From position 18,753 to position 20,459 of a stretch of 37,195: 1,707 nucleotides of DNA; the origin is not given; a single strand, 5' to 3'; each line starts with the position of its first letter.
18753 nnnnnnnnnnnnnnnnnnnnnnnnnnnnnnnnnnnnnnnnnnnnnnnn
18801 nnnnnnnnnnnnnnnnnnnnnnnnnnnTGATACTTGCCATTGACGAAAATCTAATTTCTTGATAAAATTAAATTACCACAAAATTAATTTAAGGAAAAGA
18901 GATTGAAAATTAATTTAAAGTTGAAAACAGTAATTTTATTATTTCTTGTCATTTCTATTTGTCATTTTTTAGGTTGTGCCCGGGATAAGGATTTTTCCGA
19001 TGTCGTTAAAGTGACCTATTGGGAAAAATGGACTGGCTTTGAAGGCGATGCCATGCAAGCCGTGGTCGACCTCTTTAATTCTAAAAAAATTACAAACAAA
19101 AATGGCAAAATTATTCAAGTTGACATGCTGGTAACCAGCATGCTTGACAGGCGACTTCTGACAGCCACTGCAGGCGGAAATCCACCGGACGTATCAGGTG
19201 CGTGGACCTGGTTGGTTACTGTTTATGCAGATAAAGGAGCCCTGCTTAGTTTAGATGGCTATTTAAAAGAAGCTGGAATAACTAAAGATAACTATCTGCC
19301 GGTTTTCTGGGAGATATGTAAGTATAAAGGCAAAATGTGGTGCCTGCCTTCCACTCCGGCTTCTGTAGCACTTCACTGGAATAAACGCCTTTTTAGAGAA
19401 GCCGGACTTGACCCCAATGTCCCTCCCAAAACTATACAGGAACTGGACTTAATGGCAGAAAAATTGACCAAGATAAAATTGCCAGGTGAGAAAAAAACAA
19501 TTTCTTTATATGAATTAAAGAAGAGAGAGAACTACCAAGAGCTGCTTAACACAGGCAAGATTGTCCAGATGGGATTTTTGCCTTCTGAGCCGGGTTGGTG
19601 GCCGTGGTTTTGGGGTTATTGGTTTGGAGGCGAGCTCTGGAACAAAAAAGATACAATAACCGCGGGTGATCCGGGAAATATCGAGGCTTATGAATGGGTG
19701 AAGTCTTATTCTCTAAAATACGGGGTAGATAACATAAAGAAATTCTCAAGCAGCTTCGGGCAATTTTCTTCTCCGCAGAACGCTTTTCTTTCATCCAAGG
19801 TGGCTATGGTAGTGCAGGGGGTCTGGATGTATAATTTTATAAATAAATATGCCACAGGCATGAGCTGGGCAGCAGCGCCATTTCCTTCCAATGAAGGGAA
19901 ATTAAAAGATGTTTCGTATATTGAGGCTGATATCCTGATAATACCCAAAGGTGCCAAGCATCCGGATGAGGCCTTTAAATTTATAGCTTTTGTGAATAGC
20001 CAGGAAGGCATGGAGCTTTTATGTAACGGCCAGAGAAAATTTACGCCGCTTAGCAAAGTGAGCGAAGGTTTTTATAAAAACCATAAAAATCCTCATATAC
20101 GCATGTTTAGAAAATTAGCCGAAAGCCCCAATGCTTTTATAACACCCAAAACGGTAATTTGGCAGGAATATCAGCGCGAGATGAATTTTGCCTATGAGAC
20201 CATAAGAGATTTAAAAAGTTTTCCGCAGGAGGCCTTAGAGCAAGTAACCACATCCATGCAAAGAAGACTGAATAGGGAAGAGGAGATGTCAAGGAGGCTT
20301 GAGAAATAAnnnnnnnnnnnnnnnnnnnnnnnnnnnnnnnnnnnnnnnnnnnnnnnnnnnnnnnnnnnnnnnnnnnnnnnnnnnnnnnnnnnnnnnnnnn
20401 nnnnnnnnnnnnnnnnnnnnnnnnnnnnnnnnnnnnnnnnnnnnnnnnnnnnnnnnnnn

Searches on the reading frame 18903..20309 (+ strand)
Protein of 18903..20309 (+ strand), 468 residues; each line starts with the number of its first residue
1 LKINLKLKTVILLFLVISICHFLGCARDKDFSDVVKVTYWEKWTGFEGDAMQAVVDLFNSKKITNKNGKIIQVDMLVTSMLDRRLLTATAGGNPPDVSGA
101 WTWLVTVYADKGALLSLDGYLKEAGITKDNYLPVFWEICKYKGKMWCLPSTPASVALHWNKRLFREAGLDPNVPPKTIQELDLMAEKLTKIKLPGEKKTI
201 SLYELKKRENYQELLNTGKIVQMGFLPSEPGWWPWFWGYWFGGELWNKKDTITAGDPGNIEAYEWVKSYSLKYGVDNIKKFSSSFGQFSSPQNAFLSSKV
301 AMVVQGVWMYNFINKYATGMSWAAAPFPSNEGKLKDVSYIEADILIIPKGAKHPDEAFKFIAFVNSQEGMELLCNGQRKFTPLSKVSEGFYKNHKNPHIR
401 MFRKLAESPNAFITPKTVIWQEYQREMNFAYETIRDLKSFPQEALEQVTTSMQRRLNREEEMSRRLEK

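Call 6: search_protein_families(library=pfam, proteins=[window:18903-20309:+], max_evalue=0.001)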
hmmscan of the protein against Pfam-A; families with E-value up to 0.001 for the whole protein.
window:18903-20309:+ (468 aa): 2 families
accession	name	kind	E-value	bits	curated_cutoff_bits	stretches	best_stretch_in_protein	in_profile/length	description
PF01547.30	SBP_bac_1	-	7.4e-26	92.3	26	1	49-370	8-306/307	Bacterial extracellular solute-binding protein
PF13416.11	SBP_bac_8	-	1.2e-23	84.7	27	1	80-386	23-265/279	Bacterial extracellular solute-binding protein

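Call 101: search_protein_families(library=ncbifam, proteins=[window:18903-20309:+], max_evalue=0.00001)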
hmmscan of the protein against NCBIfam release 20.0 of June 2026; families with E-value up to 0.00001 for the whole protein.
window:18903-20309:+ (468 aa): 4 families
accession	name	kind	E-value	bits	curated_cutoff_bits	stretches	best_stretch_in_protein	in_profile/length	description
TIGR03850.1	bind_CPR_0540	equivalog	5.3e-10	38.5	299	1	287-393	266-373/437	carbohydrate ABC transporter substrate-binding protein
NF008211.0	PRK10974.1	equivalog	7e-10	38.1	411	1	17-190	9-183/439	sn-glycerol-3-phosphate ABC transporter substrate-binding protein UgpB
NF007011.0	PRK09474.1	equivalog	6.9e-08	31.7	291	0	72-190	60-167/396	maltose/maltodextrin ABC transporter substrate-binding protein MalE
TIGR03851.1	chitin_NgcE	equivalog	6.5e-07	28.6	399.65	0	61-190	60-195/450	N-acetylglucosamine/diacetylchitobiose ABC transporter substrate-binding protein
